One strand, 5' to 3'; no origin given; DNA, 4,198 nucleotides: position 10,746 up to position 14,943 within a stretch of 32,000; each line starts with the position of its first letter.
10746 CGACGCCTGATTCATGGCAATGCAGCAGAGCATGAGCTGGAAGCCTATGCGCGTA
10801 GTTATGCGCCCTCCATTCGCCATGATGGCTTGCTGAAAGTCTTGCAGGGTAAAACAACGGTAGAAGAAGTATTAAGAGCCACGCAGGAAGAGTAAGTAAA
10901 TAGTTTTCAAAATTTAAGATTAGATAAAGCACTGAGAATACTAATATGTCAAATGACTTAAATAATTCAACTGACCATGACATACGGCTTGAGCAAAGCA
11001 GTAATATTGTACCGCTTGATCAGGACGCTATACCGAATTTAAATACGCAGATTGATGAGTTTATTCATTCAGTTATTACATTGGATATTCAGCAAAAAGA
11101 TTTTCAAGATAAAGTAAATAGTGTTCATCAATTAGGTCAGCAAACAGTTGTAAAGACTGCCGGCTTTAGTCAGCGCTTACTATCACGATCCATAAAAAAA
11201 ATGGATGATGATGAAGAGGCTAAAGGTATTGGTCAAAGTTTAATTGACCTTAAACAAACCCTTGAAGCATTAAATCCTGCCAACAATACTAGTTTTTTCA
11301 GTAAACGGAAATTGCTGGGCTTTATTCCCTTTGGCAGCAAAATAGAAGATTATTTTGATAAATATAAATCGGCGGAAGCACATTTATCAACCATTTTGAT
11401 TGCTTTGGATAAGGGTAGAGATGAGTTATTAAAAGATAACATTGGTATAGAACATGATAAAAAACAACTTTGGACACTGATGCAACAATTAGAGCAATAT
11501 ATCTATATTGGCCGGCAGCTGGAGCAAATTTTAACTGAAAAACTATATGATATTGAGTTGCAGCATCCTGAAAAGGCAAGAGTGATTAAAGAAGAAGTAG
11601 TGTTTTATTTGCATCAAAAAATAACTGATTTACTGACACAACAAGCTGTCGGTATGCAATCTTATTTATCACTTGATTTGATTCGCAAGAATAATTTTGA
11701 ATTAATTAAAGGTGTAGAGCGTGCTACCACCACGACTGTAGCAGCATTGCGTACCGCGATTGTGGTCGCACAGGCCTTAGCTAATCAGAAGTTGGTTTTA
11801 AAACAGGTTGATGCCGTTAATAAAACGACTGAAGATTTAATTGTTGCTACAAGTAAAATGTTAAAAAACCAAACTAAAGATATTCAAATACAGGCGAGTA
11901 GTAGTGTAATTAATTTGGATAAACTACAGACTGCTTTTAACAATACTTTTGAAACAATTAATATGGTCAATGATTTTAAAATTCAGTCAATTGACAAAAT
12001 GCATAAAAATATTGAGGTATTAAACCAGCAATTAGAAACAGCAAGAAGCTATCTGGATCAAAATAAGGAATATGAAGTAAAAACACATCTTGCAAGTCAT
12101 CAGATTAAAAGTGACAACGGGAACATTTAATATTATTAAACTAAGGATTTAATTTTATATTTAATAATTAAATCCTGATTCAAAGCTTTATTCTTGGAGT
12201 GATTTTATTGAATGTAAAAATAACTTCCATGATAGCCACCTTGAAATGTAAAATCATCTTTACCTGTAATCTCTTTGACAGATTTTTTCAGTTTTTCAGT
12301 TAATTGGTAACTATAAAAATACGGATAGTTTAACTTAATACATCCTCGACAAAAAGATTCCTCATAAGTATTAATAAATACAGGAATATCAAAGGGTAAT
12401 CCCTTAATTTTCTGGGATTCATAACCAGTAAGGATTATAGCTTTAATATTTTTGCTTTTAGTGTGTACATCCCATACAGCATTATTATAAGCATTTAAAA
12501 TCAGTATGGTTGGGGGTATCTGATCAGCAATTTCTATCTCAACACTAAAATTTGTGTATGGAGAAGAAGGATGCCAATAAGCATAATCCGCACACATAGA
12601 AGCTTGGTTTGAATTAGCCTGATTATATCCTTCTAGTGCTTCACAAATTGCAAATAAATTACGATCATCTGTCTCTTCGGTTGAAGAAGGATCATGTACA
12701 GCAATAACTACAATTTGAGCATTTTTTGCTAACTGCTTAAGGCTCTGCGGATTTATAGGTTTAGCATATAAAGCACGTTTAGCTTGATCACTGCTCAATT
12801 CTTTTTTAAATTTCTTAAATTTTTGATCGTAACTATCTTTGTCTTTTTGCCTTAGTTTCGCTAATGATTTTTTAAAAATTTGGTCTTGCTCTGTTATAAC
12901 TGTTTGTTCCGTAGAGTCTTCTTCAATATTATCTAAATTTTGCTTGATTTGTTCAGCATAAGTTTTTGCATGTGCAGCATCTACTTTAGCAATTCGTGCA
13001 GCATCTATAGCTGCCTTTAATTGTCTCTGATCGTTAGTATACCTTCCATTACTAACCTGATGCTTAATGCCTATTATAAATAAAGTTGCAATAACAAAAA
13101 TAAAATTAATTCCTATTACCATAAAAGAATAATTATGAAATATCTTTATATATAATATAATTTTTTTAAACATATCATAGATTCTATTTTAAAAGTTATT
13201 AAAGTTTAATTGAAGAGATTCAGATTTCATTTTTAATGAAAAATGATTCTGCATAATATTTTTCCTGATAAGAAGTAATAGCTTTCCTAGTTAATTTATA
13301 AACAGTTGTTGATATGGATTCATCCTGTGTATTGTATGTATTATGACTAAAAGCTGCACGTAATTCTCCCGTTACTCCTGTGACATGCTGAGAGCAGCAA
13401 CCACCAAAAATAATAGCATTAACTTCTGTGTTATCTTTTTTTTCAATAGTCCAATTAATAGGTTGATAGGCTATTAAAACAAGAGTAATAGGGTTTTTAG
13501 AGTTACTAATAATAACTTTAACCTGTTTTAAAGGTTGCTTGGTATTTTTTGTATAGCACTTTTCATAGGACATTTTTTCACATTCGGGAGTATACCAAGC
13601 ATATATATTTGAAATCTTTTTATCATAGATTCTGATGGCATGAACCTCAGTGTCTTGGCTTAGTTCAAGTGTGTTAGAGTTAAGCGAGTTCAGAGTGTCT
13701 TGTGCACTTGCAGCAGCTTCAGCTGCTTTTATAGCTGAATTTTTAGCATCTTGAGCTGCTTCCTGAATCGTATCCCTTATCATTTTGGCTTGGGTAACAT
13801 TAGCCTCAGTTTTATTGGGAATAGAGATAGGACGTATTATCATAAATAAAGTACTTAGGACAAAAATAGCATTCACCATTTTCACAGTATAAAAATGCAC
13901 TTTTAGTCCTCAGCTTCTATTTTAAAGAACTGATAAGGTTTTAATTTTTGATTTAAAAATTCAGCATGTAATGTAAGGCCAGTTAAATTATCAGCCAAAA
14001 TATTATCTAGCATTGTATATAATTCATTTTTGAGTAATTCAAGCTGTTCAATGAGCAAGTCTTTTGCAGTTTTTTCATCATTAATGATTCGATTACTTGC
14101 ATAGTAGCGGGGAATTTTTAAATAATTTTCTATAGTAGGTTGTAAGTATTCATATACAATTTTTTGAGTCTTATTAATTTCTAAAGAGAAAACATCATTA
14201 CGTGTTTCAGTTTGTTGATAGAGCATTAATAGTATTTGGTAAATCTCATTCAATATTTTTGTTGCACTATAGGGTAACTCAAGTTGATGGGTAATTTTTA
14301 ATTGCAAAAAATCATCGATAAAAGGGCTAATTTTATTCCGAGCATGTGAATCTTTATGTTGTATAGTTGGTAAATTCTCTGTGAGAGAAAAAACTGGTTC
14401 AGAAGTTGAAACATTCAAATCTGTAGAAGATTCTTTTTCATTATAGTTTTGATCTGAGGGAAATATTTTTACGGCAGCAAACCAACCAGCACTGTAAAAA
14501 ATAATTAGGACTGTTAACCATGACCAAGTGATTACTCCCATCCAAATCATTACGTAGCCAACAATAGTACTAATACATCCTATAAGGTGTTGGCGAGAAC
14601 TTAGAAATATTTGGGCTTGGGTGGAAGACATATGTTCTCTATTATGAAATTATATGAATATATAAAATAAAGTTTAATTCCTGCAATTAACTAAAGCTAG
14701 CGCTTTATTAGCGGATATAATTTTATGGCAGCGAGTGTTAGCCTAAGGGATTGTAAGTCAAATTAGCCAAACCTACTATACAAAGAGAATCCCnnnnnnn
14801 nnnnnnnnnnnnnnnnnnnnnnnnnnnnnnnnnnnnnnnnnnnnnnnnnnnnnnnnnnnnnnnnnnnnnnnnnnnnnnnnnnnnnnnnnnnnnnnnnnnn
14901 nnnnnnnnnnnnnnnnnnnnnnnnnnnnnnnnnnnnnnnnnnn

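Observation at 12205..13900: Two adjacent single-pass membrane proteins are paralogs sharing an unrecognised C-terminal domain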

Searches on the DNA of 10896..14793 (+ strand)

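Call 54: search_dna_similar(query=window:10896-14793:+, collection=plasmids, mode=distant, max_rows=15)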
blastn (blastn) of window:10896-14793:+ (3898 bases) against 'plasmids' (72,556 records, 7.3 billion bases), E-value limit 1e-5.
No match.

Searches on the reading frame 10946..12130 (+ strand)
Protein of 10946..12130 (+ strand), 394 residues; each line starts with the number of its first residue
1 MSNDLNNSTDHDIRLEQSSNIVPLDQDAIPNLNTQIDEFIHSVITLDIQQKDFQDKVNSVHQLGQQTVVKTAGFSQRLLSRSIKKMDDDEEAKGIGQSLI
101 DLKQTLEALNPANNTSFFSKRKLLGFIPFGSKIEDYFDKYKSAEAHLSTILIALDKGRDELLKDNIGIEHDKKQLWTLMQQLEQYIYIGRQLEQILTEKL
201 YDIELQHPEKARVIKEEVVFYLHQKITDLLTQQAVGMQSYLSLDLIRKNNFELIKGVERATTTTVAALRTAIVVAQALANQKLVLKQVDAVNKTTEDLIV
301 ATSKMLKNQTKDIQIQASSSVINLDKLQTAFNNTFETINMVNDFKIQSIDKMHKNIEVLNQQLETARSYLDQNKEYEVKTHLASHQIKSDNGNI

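Call 4: search_protein_families(library=pfam, proteins=[window:10946-12130:+], max_evalue=1)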
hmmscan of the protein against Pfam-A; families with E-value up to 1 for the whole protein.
window:10946-12130:+ (394 aa): 3 families
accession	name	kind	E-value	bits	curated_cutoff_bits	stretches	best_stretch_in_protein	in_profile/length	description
PF05816.16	TelA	-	2.5e-79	267.2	30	1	55-371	6-331/332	Toxic anion resistance protein (TelA)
PF18451.7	CdiA_C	-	0.063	13.9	26.6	1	302-352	22-72/81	Contact-dependent growth inhibition CdiA C-terminal domain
PF08649.15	DASH_Dad1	-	0.61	10.7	31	0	347-366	15-34/55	DASH complex subunit Dad1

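Call 5: search_protein_families(library=ncbifam, proteins=[window:10946-12130:+], max_evalue=1)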
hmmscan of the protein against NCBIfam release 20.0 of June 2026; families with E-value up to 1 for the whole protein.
window:10946-12130:+ (394 aa): 1 family
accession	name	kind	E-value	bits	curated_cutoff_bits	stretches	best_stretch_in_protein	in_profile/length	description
TIGR01837.1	PHA_granule_1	subfamily_domain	0.25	11.4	94.7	1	286-367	33-116/118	poly(hydroxyalkanoate) granule-associated protein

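Call 6: search_protein_families(library=padloc, proteins=[window:10946-12130:+], max_evalue=1)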
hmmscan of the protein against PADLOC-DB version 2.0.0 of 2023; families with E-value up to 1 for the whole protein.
window:10946-12130:+ (394 aa): 1 family
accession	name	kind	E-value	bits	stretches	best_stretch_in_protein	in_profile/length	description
PDLC04407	PDC-M09A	-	0.15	9.6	0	299-375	183-257/282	-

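Call 15: search_protein_families(library=phrogs, proteins=[window:10946-12130:+], max_evalue=1)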
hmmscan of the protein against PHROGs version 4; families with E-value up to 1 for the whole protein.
window:10946-12130:+ (394 aa): 2 families
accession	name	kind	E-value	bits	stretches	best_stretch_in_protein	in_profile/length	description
phrog_5890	-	moron, auxiliary metabolic gene and host takeover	2.9e-06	27.5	1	58-351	58-348/374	tellurite resistance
phrog_17788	-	unknown function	0.031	14.5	1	323-388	290-351/527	-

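Call 17: find_encoding_contigs(protein=window:10946-12130:+, flank=10000, max_places=5)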
Protein window:10946-12130:+ (394 aa): no gene with exactly this product is on record in the collection.

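Call 99: search_dna_similar(query=window:10946-12130:+, collection=plasmids, mode=protein, max_rows=40, rows=spread, max_evalue=1e-10)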
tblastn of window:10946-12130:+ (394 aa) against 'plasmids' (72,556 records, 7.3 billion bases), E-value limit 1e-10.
Records with a match: 18; places in all: 18; records where one place covers at least 80% of the query: 17.
Best place of each record, by identity: <60% 18.
By first word of the organism name: Vibrio 6; Curtobacterium 3; Variovorax 3; Methanosphaera 2; Sphaerotilus 1; Nonomuraea 1; Arthrobacter 1; Bacillus 1.
By predicted mobility (MOB-suite, as given by PLSDB): non-mobilizable 15; mobilizable 3.
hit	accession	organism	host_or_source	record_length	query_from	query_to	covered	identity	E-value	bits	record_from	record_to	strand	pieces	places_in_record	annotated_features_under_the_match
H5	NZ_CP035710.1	Sphaerotilus sulfidivorans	cell culture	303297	13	377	93%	45.0%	3e-98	327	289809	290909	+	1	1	toxic anion resistance protein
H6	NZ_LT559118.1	Nonomuraea gerenzanensis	-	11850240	16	375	91%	40.2%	5e-76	263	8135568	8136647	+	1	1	none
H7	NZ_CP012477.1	Arthrobacter sp. ERGS1:01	single,stream water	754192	16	375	91%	37.1%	3e-66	235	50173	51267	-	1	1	toxic anion resistance protein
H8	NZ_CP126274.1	Curtobacterium sp. MCBD17_040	-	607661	38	374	86%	35.5%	5e-50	188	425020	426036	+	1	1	toxic anion resistance protein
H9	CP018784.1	Curtobacterium pusillum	Zea mays,cell culture,root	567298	32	378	88%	33.6%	1e-41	163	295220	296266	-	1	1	record has no annotation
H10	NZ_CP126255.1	Curtobacterium sp. MCSS17_016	-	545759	14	378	93%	31.8%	8e-41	161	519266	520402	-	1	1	toxic anion resistance protein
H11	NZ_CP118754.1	Methanosphaera sp. ISO3-F5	-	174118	15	356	87%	29.5%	5e-31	132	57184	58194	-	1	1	toxic anion resistance protein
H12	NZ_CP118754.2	Methanosphaera sp. ISO3-F5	Ovis aries,Ovine rumen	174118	15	356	87%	29.5%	5e-31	132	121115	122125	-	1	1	toxic anion resistance protein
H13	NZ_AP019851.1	Vibrio alfacsensis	-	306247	6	359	90%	28.0%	1e-26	119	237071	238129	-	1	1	toxic anion resistance protein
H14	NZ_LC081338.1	Vibrio sp. 04Ya108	-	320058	6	359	90%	28.0%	1e-26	119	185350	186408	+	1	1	toxic anion resistance protein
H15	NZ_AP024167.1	Vibrio alfacsensis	-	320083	6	359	90%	28.0%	1e-26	119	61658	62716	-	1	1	toxic anion resistance protein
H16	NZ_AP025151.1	Vibrio penaeicida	Penaeus japonicus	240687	1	359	91%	26.8%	1e-25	116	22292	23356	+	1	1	toxic anion resistance protein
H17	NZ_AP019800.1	Vibrio rotiferianus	-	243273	1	359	91%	26.5%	1e-25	116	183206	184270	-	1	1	toxic anion resistance protein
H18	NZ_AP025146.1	Vibrio penaeicida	Penaeus japonicus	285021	1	359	91%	26.5%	2e-25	115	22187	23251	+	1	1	toxic anion resistance protein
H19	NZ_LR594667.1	Variovorax sp. SRS16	linuron-contaminated soil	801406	32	364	85%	24.8%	6e-33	138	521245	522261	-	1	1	toxic anion resistance protein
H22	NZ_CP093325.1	Bacillus sp. N5-665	whole organism,peat soil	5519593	70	338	68%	26.9%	6e-18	93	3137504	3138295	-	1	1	none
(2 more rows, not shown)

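Call 100: get_annotated_region(hit=H5, flank=5000)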
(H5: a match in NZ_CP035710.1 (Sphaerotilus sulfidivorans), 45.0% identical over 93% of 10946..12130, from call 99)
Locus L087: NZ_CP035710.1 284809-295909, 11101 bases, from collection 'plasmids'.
description: Sphaerotilus sulfidivorans strain D-507 plasmid pSna507_unt10, complete sequence
organism: Sphaerotilus sulfidivorans (NCBI taxid 639200)
taxonomy: Bacteria; Pseudomonadota; Betaproteobacteria; Burkholderiales; Sphaerotilaceae; Sphaerotilus; Sphaerotilus sulfidivorans
host: -; source: cell culture; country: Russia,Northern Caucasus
typing (MOB-suite, as given by PLSDB): non-mobilizable
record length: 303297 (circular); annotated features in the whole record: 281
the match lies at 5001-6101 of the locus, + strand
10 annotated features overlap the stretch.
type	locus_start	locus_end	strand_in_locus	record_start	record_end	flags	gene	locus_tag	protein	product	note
CDS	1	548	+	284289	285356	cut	hppD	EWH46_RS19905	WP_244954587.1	4-hydroxyphenylpyruvate dioxygenase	GO:0006559 - L-phenylalanine catabolic process [Evidence IEA]; GO:0006572 - tyrosine catabolic process [Evidence IEA]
CDS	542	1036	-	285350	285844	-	-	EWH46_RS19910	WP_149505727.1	copper chaperone PCu(A)C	-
CDS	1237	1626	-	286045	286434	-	-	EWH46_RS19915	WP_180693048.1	DUF2946 family protein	-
CDS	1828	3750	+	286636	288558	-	-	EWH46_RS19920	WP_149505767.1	PhoX family phosphatase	-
CDS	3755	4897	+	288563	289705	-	-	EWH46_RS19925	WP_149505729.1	hypothetical protein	-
CDS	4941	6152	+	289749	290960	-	-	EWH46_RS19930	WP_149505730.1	toxic anion resistance protein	-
CDS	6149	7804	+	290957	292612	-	-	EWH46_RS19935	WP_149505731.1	vWA domain-containing protein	-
CDS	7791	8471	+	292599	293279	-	-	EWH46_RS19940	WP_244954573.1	hypothetical protein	-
CDS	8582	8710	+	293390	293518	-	-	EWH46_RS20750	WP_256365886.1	hypothetical protein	-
CDS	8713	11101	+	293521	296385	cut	-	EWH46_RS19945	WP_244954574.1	ExeM/NucH family extracellular endonuclease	-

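Call 101: get_annotated_region(hit=H7, flank=4000)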
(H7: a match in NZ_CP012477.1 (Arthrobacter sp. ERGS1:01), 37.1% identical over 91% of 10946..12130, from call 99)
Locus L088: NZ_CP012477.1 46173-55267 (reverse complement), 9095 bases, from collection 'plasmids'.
description: Arthrobacter sp. ERGS1:01 isolate water plasmid unnamed2, complete sequence
organism: Arthrobacter sp. ERGS1:01 (NCBI taxid 1704044)
taxonomy: Bacteria; Actinomycetota; Actinomycetes; Micrococcales; Micrococcaceae; Arthrobacter; Arthrobacter sp. ERGS1:01
host: -; source: single,stream water; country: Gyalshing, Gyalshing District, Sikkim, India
typing (MOB-suite, as given by PLSDB): non-mobilizable
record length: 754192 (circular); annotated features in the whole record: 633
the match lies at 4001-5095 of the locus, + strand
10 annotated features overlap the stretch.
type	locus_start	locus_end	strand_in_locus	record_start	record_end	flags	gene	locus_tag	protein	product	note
CDS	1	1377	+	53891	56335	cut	-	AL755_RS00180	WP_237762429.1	polysaccharide lyase 8 family protein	-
CDS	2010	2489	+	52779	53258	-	-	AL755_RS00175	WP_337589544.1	LysE family translocator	-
CDS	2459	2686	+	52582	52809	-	-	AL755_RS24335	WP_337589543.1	hypothetical protein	-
CDS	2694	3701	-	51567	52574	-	-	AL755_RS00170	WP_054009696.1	adenosine deaminase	GO:0006146 - adenine catabolic process [Evidence IEA]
CDS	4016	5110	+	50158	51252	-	-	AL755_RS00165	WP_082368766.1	toxic anion resistance protein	-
CDS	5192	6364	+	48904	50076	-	-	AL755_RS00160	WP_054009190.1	tripartite tricarboxylate transporter TctB family protein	-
CDS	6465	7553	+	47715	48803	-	-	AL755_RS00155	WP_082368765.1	DUF1524 domain-containing protein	-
CDS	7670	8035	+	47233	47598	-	-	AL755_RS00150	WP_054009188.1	hypothetical protein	-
CDS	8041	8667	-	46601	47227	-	-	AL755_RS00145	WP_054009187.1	LysE/ArgO family amino acid transporter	-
CDS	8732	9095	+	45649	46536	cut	-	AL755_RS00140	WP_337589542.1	LysR family transcriptional regulator ArgP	GO:0006355 - regulation of DNA-templated transcription [Evidence IEA]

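Call 112: get_annotated_region(hit=H22, flank=3000)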
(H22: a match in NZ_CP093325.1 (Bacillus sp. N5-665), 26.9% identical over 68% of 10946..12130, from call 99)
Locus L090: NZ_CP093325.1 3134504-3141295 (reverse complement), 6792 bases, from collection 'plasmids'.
description: Bacillus sp. N5-665 strain N5/665 plasmid p1, complete sequence
organism: Bacillus sp. N5-665 (NCBI taxid 2925318)
taxonomy: Bacteria; Bacillota; Bacilli; Bacillales; Bacillaceae; Bacillus; Bacillus sp. N5-665
host: -; source: whole organism,peat soil; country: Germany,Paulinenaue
typing (MOB-suite, as given by PLSDB): non-mobilizable
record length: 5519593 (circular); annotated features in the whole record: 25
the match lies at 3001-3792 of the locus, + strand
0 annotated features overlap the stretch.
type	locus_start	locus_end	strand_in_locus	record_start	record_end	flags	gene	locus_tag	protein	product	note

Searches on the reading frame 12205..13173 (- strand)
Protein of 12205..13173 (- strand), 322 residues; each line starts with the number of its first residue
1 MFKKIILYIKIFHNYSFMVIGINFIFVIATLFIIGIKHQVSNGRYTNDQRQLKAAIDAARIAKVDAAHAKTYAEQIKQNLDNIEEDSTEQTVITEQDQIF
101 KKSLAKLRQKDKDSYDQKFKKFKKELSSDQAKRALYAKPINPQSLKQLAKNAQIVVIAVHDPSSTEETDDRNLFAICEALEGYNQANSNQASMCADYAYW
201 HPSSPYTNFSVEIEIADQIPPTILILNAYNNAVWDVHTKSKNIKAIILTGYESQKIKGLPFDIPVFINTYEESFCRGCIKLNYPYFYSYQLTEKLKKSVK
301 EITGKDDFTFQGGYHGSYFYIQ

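Call 4: search_protein_families(library=pfam, proteins=[window:12205-13173:-], max_evalue=1)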
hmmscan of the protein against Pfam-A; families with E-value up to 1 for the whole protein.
window:12205-13173:- (322 aa): 5 families
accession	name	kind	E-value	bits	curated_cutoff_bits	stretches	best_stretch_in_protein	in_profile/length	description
PF25767.1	ARM_TBCD_2nd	-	0.026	14.4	29.7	1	29-112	11-91/245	Tubulin-specific chaperone D-like, ARM repeats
PF09861.14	Lar_N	-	0.039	13.6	23.3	1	126-181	28-82/204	Lactate racemase N-terminal domain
PF10037.15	MRP-S27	-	0.096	12.1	25.9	1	65-128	304-369/393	Mitochondrial 28S ribosomal protein S27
PF03079.20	ARD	-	0.18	12.5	27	1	48-128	11-90/157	ARD/ARD' family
PF15005.11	IZUMO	-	0.22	12.6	25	1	57-126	49-111/143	Izumo sperm-egg fusion, Ig domain-associated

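Call 5: search_protein_families(library=ncbifam, proteins=[window:12205-13173:-], max_evalue=1)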
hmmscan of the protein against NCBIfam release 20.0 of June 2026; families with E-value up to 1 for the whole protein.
window:12205-13173:- (322 aa): 5 families
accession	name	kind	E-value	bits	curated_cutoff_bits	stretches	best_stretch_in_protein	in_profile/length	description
NF033838.0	PspC_subgroup_1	exception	0.011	14.5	700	1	19-172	18-165/684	pneumococcal surface protein PspC, choline-binding form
NF009344.0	PRK12705.1-1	equivalog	0.016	13.8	831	1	24-132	11-117/572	hypothetical protein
NF008179.0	PRK10927.1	equivalog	0.1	12.1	525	1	44-193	113-268/319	cell division protein FtsN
NF008438.0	PRK11281.1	equivalog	0.17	9.5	991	1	26-151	15-129/1113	mechanosensitive channel MscK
NF046048.1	NlpC_P60_DIP1281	equivalog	0.43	9.3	517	1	46-160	163-273/587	DIP1281 family NlpC/P60 protein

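Call 6: search_protein_families(library=padloc, proteins=[window:12205-13173:-], max_evalue=1)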
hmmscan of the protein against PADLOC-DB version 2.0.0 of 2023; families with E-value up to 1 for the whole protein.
window:12205-13173:- (322 aa): 1 family
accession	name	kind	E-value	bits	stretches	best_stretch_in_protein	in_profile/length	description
PDLC00511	JetC1|JetC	-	0.22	7.3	1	45-189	651-796/1108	DUF3584 domain; MukB-like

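Call 9: find_homologous_proteins(query=window:12205-13173:-, max_evalue=0.01)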
Query window:12205-13173:- (322 aa): 1 proteins with E <= 0.01 among 1294 candidates.
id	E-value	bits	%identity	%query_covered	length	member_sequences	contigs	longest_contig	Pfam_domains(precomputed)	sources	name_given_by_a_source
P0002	1.4e-211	719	100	100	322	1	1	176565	-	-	-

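Call 15: search_protein_families(library=phrogs, proteins=[window:12205-13173:-], max_evalue=1)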
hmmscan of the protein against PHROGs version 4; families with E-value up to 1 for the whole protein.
window:12205-13173:- (322 aa): 2 families
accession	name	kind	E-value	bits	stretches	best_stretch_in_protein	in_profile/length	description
phrog_32250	-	unknown function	0.018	16.2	0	279-305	35-61/81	-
phrog_3547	-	tail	0.065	11.9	1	48-198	753-901/1767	tail length tape measure protein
